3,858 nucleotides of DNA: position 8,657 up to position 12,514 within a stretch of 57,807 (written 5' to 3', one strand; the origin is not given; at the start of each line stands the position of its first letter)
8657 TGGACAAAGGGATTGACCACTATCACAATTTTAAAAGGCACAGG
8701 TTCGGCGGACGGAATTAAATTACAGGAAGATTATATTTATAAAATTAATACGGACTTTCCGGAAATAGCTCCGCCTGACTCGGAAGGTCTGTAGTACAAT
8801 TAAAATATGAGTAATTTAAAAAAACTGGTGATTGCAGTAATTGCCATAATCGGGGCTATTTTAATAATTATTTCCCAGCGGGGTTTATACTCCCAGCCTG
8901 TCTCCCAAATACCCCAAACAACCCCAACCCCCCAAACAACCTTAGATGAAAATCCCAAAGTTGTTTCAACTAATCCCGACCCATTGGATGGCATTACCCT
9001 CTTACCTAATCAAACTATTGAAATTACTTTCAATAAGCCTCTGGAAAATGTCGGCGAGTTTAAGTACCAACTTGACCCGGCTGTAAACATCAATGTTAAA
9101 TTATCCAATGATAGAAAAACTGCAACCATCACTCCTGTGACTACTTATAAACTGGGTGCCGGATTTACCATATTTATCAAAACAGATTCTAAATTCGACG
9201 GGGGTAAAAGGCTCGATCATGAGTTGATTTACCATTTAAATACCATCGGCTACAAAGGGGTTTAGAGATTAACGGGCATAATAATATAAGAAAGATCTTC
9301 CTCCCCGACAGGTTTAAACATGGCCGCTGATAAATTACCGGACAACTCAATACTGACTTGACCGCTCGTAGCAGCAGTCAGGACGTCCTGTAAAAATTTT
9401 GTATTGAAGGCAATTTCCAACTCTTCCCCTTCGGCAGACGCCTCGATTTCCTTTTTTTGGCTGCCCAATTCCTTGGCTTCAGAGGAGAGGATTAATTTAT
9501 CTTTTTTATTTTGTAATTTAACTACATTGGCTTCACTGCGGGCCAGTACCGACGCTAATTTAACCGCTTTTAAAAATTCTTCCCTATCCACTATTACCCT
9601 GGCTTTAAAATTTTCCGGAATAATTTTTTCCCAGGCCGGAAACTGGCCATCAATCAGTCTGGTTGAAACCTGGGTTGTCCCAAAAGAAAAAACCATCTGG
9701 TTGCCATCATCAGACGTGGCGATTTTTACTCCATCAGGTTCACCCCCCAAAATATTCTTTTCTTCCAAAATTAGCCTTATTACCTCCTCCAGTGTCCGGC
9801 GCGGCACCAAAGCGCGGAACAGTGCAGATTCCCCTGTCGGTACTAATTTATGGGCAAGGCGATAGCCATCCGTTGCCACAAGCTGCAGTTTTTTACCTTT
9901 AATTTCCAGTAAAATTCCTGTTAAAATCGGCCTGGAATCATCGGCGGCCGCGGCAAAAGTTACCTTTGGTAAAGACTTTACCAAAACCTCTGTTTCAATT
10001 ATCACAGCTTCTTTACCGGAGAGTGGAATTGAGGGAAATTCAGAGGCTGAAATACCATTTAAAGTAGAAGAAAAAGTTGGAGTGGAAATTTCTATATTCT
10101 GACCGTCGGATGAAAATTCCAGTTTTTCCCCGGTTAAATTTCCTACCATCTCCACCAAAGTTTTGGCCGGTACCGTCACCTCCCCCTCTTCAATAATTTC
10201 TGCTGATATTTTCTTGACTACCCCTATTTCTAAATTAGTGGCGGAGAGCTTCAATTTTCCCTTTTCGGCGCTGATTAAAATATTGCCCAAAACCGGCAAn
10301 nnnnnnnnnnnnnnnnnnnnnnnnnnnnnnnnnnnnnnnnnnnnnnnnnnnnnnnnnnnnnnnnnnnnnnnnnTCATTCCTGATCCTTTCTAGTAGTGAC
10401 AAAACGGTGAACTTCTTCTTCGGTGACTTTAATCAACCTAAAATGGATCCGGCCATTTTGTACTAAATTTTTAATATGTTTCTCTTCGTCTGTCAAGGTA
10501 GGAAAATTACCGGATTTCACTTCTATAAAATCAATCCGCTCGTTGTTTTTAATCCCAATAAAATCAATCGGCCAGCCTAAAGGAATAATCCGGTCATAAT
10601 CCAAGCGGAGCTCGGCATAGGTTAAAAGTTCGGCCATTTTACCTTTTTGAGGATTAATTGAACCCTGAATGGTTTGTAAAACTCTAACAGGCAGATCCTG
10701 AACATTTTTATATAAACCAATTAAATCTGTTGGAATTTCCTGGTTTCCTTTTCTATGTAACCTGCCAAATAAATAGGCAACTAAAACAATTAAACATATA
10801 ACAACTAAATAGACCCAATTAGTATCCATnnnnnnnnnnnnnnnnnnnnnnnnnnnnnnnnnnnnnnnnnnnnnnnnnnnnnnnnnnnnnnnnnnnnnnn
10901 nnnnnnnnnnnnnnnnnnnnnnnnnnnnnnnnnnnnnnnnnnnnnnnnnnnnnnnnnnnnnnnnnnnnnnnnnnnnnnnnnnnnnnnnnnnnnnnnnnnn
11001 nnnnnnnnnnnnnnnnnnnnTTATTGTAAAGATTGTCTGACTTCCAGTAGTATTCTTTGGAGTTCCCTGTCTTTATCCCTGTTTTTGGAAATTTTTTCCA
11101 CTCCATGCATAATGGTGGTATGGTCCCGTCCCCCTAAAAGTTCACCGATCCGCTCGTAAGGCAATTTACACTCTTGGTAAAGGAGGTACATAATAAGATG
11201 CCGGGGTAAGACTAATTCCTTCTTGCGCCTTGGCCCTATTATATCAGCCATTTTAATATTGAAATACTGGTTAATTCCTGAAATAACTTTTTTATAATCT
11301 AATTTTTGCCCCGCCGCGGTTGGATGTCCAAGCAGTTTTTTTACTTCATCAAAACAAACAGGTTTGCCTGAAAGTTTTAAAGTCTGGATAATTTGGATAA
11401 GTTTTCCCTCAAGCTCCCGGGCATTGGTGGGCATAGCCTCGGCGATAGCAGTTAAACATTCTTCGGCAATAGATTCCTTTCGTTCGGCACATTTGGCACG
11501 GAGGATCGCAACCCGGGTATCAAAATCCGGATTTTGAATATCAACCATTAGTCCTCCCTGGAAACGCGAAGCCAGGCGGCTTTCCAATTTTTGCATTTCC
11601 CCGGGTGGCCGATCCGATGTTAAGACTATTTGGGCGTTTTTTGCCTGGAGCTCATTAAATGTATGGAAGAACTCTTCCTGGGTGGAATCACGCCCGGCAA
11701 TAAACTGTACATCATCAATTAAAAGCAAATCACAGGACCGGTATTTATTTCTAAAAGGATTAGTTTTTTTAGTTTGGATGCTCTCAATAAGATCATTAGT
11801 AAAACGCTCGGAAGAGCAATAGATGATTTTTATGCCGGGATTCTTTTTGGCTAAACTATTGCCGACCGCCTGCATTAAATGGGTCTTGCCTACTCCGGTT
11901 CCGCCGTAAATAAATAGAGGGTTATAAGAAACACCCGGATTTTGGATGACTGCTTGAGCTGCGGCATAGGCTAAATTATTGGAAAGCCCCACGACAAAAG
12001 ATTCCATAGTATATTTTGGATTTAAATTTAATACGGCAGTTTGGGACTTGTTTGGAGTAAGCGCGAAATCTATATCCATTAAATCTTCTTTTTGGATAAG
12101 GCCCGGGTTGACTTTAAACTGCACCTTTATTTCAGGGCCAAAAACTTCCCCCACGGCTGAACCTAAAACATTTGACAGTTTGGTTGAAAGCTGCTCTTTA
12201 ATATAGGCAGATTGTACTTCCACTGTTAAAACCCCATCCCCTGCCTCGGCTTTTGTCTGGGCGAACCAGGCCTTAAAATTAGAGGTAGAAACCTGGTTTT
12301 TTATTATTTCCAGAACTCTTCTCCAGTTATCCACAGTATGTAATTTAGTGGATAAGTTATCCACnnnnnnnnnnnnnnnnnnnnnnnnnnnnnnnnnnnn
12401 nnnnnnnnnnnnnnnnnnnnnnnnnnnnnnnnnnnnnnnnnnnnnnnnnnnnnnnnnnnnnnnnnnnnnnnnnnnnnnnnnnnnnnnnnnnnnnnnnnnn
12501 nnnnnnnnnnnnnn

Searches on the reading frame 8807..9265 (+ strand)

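Call 70: search_protein_families(library=pfam, proteins=[window:8807-9265:+], max_evalue=0.001)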
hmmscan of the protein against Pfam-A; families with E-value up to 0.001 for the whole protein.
window:8807-9265:+ (152 aa): 1 family
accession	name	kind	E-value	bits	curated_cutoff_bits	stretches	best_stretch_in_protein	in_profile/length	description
PF13205.12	Big_5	-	3.2e-06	28.3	23.6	1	48-127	3-86/105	Bacterial Ig-like domain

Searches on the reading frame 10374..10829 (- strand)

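Call 4: search_protein_families(library=pfam, proteins=[window:10374-10829:-], max_evalue=0.01)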
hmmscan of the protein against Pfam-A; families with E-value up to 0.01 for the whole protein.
window:10374-10829:- (151 aa): 1 family
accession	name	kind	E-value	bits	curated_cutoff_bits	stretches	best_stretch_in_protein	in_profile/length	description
PF10107.15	Endonuc_Holl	-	1.1e-07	32.3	23.8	1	53-134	70-158/159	Endonuclease related to archaeal Holliday junction resolvase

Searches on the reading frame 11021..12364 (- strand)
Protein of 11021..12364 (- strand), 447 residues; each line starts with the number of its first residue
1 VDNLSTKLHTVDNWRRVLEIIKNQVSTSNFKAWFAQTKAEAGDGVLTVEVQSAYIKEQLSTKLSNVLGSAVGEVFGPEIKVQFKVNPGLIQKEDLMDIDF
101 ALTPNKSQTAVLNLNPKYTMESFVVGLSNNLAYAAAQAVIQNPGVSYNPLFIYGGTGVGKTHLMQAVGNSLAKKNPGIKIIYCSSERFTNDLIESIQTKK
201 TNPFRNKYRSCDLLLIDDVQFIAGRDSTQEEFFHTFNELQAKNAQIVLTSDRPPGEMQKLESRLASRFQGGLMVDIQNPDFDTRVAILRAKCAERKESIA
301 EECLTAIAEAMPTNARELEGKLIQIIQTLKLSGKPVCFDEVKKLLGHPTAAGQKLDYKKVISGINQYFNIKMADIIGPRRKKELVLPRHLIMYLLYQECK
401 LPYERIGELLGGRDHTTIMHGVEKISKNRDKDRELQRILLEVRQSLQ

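Call 4: search_protein_families(library=pfam, proteins=[window:11021-12364:-], max_evalue=0.01)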
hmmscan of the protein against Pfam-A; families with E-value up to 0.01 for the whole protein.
window:11021-12364:- (447 aa): 15 families
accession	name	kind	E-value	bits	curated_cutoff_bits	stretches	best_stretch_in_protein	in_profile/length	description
PF00308.24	Bac_DnaA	-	3.8e-67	225.9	23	1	114-275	1-162/162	Bacterial DnaA ATPAse domain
PF08299.17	Bac_DnaA_C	-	2.2e-21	76.1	31.5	1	359-425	3-69/69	Bacterial dnaA protein helix-turn-helix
PF01695.23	IstB_IS21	-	2.5e-09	37.4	24.1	1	150-257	95-199/238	IstB-like ATP binding protein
PF00004.35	AAA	-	6.9e-08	33.5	21.2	1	151-269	2-124/131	ATPase family associated with various cellular activities (AAA)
PF11638.13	DnaA_N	-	1.1e-06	28.6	24.6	1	14-68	4-60/65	DnaA N-terminal domain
PF13173.12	AAA_14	-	3.1e-06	27.7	27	1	148-268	3-115/129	AAA domain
PF13401.12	AAA_22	-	6.5e-06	26.9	27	1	150-198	8-56/130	AAA domain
PF13191.12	AAA_16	-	1.2e-05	26.3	32.6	1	148-237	25-121/167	AAA ATPase domain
PF01637.24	ATPase_2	-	0.00011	22.5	33.2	1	147-248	20-114/225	ATPase domain predominantly from Archaea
PF12775.13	AAA_7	-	0.00016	21.7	25.8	1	146-199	32-85/181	P-loop containing dynein motor region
PF24883.2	NPHP3_N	-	0.0034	18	24.8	0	148-191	23-66/164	Nephrocystin 3, N-terminal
PF03969.22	AFG1_ATPase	-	0.0038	16.7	27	1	148-259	62-173/361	AFG1-like ATPase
PF00910.28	RNA_helicase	-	0.0043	17.9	21.5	0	151-225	2-64/105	RNA helicase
PF25201.1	nSTAND6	-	0.0074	16.8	27.7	0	148-196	19-67/148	Novel STAND NTPase 6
PF07728.20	AAA_5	-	0.009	16.5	22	0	149-238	1-103/139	AAA domain (dynein-related subfamily)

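Call 8: find_related_loci(query=window:11021-12364:-, collection=genome_contigs, flank=4000)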
Query window:11021-12364:- (447 aa) in genome_contigs; peptide patterns used: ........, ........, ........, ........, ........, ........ (x = any residue, [..] = any of these).
599 stretches matched a pattern (row limit reached: there are more); 599 encode a relative of the query (tblastn E <= 1e-3); the best 80 are kept; 80 distinct loci.
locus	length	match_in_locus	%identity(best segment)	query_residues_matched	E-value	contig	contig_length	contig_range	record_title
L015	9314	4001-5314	41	5-439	1e-111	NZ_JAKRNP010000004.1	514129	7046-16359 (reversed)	Paenibacillus sp. ACRSA NODE_4_length_514129_cov_21.552104_pilon, whole genome shotgun sequence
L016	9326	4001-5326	40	9-447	2e-110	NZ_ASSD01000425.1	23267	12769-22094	Paenibacillus zanthoxyli JH29 S8_contig00082, whole genome shotgun sequence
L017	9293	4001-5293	42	14-425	2e-110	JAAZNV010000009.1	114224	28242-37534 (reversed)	MAG: candidate division WWE3 bacterium isolate AS27yjCOA_202 127489_AS27, whole genome shotgun sequence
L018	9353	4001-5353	39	14-446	5e-109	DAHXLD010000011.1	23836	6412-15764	MAG TPA_asm: Candidatus Saccharibacteria bacterium isolate clean1590 k141_1397706, whole genome shotgun sequence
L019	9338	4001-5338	38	5-447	1e-108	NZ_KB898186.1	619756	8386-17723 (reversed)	Paenibacillus massiliensis 2301065 = DSM 16942 D328DRAFT_scaffold00002.2, whole genome shotgun sequence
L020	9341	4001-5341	39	1-447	3e-108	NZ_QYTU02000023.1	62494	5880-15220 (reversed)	Siminovitchia fortis strain DSM 16012 Scaffold23, whole genome shotgun sequence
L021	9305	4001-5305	41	14-446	4e-107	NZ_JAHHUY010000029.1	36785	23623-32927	Clostridium tyrobutyricum strain FAM25158=Cl_52 NODE_29_length_36785_cov_221.541320, whole genome shotgun sequence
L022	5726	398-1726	41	7-427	8e-107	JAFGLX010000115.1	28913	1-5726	MAG: Candidatus Omnitrophota bacterium isolate Zod_Metabat.422 k87_8893710, whole genome shotgun sequence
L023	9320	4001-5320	39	5-439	8e-107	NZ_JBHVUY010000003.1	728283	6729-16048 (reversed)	Paenibacillus sp. NPDC058174 NPDC058174_T31_E4.ctg-0003, whole genome shotgun sequence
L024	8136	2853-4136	39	14-437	1e-106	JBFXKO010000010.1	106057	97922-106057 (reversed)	MAG: Sedimentibacter sp. isolate CA_2019_TPIn_77 NODE_688_length_106057_cov_8.011593_TPIn, whole genome shotgun sequence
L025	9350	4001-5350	39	12-446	4e-106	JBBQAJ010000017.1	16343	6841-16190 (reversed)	MAG: Candidatus Saccharimonadales bacterium isolate Co_metawrap_1474 Cmw_1474_k141_12360628_length_16343_cov_18.0000, wh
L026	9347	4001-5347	38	9-447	3e-106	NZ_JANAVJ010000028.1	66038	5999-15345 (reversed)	Paenibacillus sp. MZ04-78.2 NODE_28_length_66038_cov_254.430785, whole genome shotgun sequence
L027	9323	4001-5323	39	14-447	1e-105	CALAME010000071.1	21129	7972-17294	MAG TPA_asm: uncultured Paenibacillaceae bacterium isolate SRR6713629_bin.25_CONCOCT_v1.1_MAG genome assembly, contig: E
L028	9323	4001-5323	41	10-447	1e-105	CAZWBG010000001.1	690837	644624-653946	MAG TPA_asm: uncultured Candidatus Saccharibacteria bacterium isolate SRP344714_co1_230 genome assembly, contig: NODE_6_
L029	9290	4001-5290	39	12-442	2e-105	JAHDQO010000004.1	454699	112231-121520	MAG: Tissierellales bacterium isolate SM3-B4.1 k141_62799, whole genome shotgun sequence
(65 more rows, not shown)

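Call 18: find_homologous_proteins(query=window:11021-12364:-, max_evalue=1e-60)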
Query window:11021-12364:- (447 aa): 7991 proteins with E <= 1e-60 among 8000 candidates; the best 120 are listed.
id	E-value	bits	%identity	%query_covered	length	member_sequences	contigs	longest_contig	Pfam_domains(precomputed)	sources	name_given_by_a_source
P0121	7.0e-295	995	100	100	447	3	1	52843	PF13173.13,PF11638.14,PF01695.24,PF00308.25,PF08299.18,PF00004.36,PF13401.13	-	-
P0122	1.3e-193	662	69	97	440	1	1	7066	PF11638.14,PF01695.24,PF00308.25,PF08299.18,PF00004.36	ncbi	ncbi:MAG: chromosomal replication initiator protein DnaA [Candidatus Daviesbacteria bacterium]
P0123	9.8e-192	655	68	97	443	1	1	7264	PF11638.14,PF01695.24,PF00308.25,PF08299.18,PF00004.36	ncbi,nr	ncbi:chromosomal replication initiator protein DnaA [Candidatus Daviesbacteria bacterium]|nr:chromos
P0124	1.9e-190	651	65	100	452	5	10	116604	PF11638.14,PF01695.24,PF00308.25,PF08299.18,PF00004.36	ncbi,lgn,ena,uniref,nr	ncbi:MAG: Chromosomal replication initiator protein DnaA [Candidatus Daviesbacteria bacterium GW2011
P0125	6.0e-190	650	67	97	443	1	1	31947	PF11638.14,PF01695.24,PF00308.25,PF08299.18,PF00004.36,PF11490.14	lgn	-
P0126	2.9e-189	647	66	97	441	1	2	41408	PF11638.14,PF01695.24,PF00308.25,PF08299.18,PF00004.36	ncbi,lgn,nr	ncbi:MAG: chromosomal replication initiator protein DnaA [Patescibacteria group bacterium]|nr:chromo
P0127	3.1e-188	644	66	97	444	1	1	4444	PF11638.14,PF01695.24,PF00308.25,PF08299.18,PF00004.36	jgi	jgi:chromosomal replication initiator protein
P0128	1.4e-187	642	66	97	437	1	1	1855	PF11638.14,PF01695.24,PF00308.25,PF08299.18,PF00004.36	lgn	-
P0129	1.8e-187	641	67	97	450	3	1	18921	PF13173.13,PF11638.14,PF01695.24,PF00308.25,PF08299.18,PF00004.36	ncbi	-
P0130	4.2e-187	640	66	97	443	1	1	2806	PF11638.14,PF01695.24,PF00308.25,PF08299.18,PF00004.36,PF13401.13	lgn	-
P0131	5.6e-187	640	64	100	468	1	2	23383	PF11638.14,PF01695.24,PF00308.25,PF08299.18,PF00004.36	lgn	-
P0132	7.1e-187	639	67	97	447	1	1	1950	PF13173.13,PF11638.14,PF01695.24,PF00308.25,PF08299.18,PF00004.36,PF13401.13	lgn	-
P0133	8.6e-187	639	65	100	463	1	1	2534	PF13173.13,PF11638.14,PF01695.24,PF00308.25,PF08299.18,PF00004.36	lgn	-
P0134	1.9e-186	638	64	100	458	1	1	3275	PF11638.14,PF01695.24,PF00308.25,PF08299.18,PF00004.36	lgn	-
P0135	1.9e-186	638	66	97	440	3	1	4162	PF11638.14,PF01695.24,PF00308.25,PF08299.18,PF00004.36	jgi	-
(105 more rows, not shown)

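Call 19: find_encoding_contigs(protein=P0122, flank=4000, max_places=2)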
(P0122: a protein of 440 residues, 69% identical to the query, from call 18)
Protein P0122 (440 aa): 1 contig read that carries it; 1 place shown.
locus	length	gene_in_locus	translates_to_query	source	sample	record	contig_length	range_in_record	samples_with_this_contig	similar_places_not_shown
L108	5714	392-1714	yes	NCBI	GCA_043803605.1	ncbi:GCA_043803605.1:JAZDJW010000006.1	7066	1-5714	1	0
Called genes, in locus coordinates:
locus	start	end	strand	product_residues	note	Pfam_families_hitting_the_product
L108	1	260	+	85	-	PF08241:Methyltransf_11 (weak)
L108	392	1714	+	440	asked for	PF11638:DnaA_N, PF00308:Bac_DnaA, PF01695:IstB_IS21 (weak), PF00004:AAA (weak), PF08299:Bac_DnaA_C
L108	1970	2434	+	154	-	PF10107:Endonuc_Holl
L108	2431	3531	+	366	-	PF00712:DNA_pol3_beta, PF02767:DNA_pol3_beta_2, PF02768:DNA_pol3_beta_3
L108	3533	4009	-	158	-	-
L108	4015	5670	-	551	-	-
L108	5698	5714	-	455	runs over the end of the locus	PF01935:DUF87, PF12846:AAA_10, PF19044:P-loop_TraG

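Call 20: find_encoding_contigs(protein=P0125, flank=4000, max_places=2)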
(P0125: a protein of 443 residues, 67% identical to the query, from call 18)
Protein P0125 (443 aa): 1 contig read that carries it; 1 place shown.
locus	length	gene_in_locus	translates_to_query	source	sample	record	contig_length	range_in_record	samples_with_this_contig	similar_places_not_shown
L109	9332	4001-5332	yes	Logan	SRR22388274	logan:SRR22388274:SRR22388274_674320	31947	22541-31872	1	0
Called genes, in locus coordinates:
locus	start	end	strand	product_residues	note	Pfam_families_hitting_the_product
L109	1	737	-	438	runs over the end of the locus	PF01943:Polysacc_synt, PF01554:MatE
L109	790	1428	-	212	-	PF13083:KH_KhpA-B, PF01424:R3H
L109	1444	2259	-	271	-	PF02096:60KD_IMP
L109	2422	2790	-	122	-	PF00825:Ribonuclease_P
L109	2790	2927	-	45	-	PF00468:Ribosomal_L34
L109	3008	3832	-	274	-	PF14023:Bestrophin-like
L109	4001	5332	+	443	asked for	PF11490:DNA_pol3_a_NII (weak), PF11638:DnaA_N, PF00308:Bac_DnaA, PF01695:IstB_IS21 (weak), PF00004:AAA (weak), PF08299:Bac_DnaA_C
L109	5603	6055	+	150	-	PF10107:Endonuc_Holl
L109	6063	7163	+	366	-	PF00712:DNA_pol3_beta, PF02767:DNA_pol3_beta_2, PF02768:DNA_pol3_beta_3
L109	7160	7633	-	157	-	-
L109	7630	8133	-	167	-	PF08308:PEGA (weak)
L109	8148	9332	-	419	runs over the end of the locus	?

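Call 21: find_encoding_contigs(protein=P0124, flank=4000, max_places=3)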
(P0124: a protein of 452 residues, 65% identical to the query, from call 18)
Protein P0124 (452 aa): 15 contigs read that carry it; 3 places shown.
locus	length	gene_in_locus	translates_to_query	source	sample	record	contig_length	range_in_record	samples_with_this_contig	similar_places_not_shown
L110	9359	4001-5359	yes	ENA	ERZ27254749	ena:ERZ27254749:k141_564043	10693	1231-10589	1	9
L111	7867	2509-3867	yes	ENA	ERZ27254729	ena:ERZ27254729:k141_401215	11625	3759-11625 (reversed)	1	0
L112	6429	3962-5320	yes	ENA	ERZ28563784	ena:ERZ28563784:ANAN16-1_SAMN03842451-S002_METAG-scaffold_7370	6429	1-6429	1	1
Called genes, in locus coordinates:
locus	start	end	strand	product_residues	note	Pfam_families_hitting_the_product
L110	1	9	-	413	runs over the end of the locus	?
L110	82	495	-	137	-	PF00075:RNase_H, PF13456:RVT_3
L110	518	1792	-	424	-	PF01943:Polysacc_synt, PF13440:Polysacc_synt_3 (weak), PF01554:MatE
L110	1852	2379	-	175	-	PF13083:KH_KhpA-B, PF01424:R3H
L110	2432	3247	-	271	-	PF02096:60KD_IMP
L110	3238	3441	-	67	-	PF01809:YidD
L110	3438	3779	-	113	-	PF00825:Ribonuclease_P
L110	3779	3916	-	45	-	PF00468:Ribosomal_L34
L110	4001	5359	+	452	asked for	PF11638:DnaA_N, PF00308:Bac_DnaA, PF00004:AAA (weak), PF01695:IstB_IS21, PF08299:Bac_DnaA_C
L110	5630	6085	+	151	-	PF10107:Endonuc_Holl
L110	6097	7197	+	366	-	PF00712:DNA_pol3_beta, PF02767:DNA_pol3_beta_2, PF02768:DNA_pol3_beta_3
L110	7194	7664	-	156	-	PF13205:Big_5 (weak)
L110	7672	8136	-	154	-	-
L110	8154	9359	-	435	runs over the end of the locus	?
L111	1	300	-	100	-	?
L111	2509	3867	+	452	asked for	PF11638:DnaA_N, PF00308:Bac_DnaA, PF00004:AAA (weak), PF01695:IstB_IS21, PF08299:Bac_DnaA_C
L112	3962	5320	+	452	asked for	PF11638:DnaA_N, PF00308:Bac_DnaA, PF00004:AAA (weak), PF01695:IstB_IS21, PF08299:Bac_DnaA_C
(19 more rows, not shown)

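Call 60: find_encoding_contigs(protein=P0129, flank=4000, max_places=2)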
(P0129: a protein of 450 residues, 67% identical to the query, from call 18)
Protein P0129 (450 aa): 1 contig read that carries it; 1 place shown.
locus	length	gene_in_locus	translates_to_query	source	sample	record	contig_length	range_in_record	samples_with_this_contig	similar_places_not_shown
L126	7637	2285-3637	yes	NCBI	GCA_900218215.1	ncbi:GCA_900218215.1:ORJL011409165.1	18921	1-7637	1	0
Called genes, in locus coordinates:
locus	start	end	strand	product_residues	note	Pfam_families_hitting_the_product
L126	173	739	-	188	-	PF13083:KH_KhpA-B, PF01424:R3H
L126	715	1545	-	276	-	PF02096:60KD_IMP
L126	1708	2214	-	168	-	PF00825:Ribonuclease_P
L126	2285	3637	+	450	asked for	PF11638:DnaA_N, PF13173:AAA_14 (faint), PF00308:Bac_DnaA, PF00004:AAA (weak), PF01695:IstB_IS21 (weak), PF08299:Bac_DnaA_C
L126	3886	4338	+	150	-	PF10107:Endonuc_Holl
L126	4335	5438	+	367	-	PF00712:DNA_pol3_beta, PF02767:DNA_pol3_beta_2, PF02768:DNA_pol3_beta_3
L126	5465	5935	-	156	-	PF13205:Big_5 (weak)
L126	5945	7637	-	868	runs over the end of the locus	-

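Call 61: find_encoding_contigs(protein=P0123, flank=4000, max_places=2)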
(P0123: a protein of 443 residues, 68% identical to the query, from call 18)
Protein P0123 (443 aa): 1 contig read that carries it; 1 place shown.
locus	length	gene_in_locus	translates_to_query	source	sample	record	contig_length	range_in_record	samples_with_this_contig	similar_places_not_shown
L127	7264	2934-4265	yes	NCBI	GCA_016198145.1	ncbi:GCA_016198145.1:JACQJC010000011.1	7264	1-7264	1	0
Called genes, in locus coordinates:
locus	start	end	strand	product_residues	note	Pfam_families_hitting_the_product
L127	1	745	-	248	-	?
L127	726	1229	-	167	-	PF13083:KH_KhpA-B, PF01424:R3H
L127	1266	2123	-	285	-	PF02096:60KD_IMP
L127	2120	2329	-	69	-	PF01809:YidD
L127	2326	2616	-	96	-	PF00825:Ribonuclease_P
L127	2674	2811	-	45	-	PF00468:Ribosomal_L34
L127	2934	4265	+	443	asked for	PF11638:DnaA_N, PF00308:Bac_DnaA, PF01695:IstB_IS21, PF00004:AAA (weak), PF08299:Bac_DnaA_C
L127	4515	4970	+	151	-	PF10107:Endonuc_Holl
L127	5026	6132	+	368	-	PF00712:DNA_pol3_beta, PF02767:DNA_pol3_beta_2, PF02768:DNA_pol3_beta_3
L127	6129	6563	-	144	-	PF13205:Big_5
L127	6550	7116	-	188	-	-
